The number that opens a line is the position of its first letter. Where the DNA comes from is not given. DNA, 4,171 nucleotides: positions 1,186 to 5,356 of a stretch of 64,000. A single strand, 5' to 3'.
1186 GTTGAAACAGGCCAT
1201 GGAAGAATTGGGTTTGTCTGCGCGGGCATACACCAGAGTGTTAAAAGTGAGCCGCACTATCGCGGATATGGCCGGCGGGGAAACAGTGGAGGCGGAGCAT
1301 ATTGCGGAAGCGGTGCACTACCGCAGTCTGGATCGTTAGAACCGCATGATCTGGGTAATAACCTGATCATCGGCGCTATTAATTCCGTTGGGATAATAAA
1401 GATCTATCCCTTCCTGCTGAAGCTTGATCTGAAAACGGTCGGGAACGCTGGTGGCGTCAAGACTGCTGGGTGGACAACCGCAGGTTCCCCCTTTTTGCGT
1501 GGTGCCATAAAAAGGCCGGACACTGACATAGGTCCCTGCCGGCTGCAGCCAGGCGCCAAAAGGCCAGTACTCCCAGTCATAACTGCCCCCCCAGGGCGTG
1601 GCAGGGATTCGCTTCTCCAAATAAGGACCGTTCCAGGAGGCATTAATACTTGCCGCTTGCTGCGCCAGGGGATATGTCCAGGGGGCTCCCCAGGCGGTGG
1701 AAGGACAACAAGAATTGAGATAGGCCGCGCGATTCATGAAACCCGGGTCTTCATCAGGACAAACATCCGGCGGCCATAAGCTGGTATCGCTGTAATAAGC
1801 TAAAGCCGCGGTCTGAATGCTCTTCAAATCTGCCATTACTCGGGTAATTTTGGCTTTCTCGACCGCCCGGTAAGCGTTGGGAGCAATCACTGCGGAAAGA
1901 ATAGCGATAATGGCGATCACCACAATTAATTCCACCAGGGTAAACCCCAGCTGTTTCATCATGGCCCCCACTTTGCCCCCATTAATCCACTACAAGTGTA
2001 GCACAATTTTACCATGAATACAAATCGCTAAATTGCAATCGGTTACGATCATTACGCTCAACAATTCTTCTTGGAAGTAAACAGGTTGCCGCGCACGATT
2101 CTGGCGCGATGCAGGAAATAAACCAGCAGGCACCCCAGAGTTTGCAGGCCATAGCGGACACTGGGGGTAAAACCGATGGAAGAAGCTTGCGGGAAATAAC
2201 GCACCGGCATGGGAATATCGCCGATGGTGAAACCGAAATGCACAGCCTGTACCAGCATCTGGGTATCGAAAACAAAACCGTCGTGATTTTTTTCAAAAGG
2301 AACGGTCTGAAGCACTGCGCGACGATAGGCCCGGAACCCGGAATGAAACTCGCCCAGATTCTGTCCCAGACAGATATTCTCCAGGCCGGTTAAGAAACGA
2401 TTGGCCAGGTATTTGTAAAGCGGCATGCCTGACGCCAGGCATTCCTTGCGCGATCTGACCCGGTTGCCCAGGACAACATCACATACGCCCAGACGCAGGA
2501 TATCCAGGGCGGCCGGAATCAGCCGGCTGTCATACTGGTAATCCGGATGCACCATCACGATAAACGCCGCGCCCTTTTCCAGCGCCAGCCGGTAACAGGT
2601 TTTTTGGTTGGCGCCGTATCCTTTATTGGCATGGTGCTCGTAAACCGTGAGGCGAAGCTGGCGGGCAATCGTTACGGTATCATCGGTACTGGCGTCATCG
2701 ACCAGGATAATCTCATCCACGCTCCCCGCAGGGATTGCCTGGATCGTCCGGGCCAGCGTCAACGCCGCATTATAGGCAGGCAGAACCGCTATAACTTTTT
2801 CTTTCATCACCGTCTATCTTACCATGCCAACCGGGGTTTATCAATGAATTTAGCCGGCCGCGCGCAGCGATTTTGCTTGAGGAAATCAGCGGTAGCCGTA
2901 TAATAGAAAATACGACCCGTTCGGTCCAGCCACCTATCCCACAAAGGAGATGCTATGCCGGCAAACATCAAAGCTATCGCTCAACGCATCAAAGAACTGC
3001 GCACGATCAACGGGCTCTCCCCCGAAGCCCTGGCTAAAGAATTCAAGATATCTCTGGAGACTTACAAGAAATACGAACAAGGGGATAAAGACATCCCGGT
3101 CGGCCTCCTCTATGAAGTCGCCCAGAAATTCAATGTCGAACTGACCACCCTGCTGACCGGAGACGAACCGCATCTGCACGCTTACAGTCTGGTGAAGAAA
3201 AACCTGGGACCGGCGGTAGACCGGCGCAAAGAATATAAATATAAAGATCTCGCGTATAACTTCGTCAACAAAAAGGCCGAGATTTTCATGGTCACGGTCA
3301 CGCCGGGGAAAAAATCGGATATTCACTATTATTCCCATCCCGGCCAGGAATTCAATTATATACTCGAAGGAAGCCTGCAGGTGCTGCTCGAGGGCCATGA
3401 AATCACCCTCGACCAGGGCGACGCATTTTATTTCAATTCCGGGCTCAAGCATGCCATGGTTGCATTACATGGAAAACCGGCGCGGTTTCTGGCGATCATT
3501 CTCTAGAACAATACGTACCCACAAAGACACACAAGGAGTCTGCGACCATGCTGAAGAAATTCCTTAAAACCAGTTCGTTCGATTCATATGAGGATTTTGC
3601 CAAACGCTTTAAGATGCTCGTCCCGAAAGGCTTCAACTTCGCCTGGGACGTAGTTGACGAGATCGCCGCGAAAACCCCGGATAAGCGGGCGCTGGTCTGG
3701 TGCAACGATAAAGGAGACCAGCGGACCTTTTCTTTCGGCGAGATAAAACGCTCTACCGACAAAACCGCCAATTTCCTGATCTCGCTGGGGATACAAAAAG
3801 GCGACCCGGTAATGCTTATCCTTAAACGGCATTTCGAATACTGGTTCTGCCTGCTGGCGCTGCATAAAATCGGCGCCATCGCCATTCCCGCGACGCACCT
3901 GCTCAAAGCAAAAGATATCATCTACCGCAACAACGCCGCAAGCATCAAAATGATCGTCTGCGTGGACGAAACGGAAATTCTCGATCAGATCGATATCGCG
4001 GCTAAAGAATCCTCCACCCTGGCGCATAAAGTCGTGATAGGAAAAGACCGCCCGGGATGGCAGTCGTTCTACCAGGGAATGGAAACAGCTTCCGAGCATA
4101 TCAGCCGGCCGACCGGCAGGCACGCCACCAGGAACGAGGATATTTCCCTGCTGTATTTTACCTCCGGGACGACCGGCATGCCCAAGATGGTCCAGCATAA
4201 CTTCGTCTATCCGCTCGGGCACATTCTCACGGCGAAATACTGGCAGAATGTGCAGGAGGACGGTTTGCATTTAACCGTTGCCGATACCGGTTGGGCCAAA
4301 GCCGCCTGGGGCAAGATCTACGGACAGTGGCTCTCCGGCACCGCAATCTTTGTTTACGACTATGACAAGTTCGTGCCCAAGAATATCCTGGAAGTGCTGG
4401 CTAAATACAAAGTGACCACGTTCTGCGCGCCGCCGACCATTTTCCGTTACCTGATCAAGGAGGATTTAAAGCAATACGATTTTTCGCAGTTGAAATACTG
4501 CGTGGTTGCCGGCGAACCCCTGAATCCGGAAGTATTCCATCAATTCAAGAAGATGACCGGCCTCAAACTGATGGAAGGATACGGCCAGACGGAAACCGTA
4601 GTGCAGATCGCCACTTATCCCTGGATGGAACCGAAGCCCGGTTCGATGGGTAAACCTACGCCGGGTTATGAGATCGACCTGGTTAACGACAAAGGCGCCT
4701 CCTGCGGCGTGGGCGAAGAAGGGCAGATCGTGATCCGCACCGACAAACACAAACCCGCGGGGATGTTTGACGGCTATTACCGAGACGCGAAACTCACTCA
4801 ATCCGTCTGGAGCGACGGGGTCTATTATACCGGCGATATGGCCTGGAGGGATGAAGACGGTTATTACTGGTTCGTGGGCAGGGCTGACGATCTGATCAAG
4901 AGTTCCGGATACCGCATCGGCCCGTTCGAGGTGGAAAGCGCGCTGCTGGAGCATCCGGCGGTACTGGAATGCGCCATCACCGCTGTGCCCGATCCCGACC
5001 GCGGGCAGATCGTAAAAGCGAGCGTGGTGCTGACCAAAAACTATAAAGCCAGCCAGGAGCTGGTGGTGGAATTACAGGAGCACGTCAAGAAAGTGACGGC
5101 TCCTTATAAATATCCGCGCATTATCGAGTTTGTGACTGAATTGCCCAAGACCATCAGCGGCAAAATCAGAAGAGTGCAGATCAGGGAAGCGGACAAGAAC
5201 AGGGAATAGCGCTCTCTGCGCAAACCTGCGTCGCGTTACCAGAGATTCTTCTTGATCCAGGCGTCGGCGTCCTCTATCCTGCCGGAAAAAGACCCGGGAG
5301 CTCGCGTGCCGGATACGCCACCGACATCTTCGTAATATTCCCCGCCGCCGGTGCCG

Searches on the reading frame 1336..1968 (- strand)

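Call 76: search_protein_families(library=pfam, proteins=[window:1336-1968:-], max_evalue=0.00001)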
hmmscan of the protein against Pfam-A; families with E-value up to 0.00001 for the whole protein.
window:1336-1968:- (210 aa): 3 families
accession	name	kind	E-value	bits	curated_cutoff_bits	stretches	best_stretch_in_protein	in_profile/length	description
PF07963.17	N_methyl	-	8.5e-08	31.9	21.2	1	3-28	1-26/27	Prokaryotic N-terminal methylation motif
PF22434.1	PilW_C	-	6.8e-06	26.4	27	0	36-87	2-51/128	PilW, C-terminal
PF08334.16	T2SSG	-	9.9e-06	26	21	0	103-133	47-77/108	Type II secretion system (T2SS), protein G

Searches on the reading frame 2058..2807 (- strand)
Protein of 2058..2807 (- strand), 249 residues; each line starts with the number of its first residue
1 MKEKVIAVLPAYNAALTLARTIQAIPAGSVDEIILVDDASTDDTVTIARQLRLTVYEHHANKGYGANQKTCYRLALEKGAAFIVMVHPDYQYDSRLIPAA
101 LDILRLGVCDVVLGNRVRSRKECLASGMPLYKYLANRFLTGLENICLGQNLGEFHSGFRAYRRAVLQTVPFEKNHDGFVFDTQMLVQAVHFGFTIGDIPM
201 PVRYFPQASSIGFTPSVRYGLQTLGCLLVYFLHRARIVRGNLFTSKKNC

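Call 76: search_protein_families(library=pfam, proteins=[window:2058-2807:-], max_evalue=0.00001)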
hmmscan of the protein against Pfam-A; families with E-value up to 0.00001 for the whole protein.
window:2058-2807:- (249 aa): 1 family
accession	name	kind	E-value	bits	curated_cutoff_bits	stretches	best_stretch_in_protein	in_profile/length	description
PF00535.33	Glycos_transf_2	-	1.5e-20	74.2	23.3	1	8-167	3-165/168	Glycosyl transferase family 2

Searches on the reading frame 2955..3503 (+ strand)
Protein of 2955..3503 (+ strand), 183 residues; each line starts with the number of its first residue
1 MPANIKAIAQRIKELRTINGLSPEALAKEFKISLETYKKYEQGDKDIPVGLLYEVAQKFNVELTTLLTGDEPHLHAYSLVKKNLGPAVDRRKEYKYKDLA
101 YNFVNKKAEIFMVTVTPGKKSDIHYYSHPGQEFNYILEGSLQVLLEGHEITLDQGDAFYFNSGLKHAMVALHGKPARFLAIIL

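Call 76: search_protein_families(library=pfam, proteins=[window:2955-3503:+], max_evalue=0.00001)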
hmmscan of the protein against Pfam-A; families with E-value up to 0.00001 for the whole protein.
window:2955-3503:+ (183 aa): 3 families
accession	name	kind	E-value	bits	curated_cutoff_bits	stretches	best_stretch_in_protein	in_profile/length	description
PF07883.17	Cupin_2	-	7.2e-17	61.3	27.2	1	112-181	2-69/70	Cupin domain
PF12844.13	HTH_19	-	1.4e-09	38.1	30.2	1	10-69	2-61/64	Helix-turn-helix domain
PF01381.28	HTH_3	-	1.3e-08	35.2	23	1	12-65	1-54/55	Helix-turn-helix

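Call 84: find_encoding_contigs(protein=window:2955-3503:+, flank=10000, max_places=2)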
Protein window:2955-3503:+ (183 aa): 13 contigs read that carry it; 2 places shown.
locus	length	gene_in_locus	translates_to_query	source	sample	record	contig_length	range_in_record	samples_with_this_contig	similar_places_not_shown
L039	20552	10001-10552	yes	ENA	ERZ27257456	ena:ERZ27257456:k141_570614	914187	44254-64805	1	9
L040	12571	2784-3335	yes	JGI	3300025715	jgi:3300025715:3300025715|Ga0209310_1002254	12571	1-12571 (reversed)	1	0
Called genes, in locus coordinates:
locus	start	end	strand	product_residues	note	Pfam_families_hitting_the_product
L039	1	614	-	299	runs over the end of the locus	PF25917:BSH_RND, PF25973:BSH_CzcB (faint), PF25954:Beta-barrel_RND_2, PF25967:RND-MFP_C (weak), PF25989:YknX_C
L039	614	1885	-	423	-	PF02321:OEP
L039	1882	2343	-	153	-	PF22381:Staph_reg_Sar_Rot (weak), PF01047:MarR, PF12802:MarR_2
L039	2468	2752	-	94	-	-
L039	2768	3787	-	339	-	PF01207:Dus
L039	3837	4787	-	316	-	PF03255:ACCA, PF01039:Carboxyl_trans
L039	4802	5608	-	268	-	PF01476:LysM, PF03734:YkuD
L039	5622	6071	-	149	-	PF02681:DUF212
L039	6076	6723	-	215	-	-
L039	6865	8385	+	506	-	PF13541:ChlI, PF00493:MCM (faint), PF01078:Mg_chelatase, PF07728:AAA_5 (faint), PF13335:Mg_chelatase_C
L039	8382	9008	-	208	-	PF07963:N_methyl, PF08334:T2SSG (faint), PF22434:PilW_C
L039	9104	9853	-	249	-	PF00535:Glycos_transf_2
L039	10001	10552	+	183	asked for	PF01381:HTH_3, PF12844:HTH_19, PF05899:Cupin_3 (faint), PF07883:Cupin_2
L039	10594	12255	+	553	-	PF00501:AMP-binding, PF13193:AMP-binding_C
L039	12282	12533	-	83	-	-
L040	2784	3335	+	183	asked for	PF01381:HTH_3, PF12844:HTH_19, PF05899:Cupin_3 (faint), PF07883:Cupin_2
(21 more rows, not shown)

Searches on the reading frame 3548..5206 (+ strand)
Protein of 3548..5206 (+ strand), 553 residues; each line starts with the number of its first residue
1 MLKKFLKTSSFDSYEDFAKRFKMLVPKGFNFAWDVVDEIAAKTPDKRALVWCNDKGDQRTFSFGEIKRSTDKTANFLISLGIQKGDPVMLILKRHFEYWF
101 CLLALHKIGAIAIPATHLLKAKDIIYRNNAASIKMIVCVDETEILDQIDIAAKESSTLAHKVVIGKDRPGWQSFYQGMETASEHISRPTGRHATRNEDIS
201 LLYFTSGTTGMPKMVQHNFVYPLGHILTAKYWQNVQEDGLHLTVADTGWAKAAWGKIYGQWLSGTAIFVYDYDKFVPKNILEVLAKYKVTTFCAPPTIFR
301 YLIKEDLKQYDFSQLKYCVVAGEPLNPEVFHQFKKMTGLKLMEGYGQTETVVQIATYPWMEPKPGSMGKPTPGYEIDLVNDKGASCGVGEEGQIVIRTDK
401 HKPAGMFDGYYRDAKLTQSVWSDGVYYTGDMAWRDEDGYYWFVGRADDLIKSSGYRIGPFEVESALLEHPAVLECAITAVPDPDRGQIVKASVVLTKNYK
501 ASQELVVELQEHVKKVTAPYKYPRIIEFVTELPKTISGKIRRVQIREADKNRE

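Call 76: search_protein_families(library=pfam, proteins=[window:3548-5206:+], max_evalue=0.00001)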
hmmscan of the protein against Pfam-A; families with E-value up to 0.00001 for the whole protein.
window:3548-5206:+ (553 aa): 2 families
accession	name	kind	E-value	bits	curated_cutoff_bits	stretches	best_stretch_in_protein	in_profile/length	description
PF00501.34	AMP-binding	-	1.6e-68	231.7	29.9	1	37-411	2-384/384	AMP-binding enzyme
PF13193.12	AMP-binding_C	-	1.6e-22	80.6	24.5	1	461-539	1-76/76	AMP-binding enzyme C-terminal domain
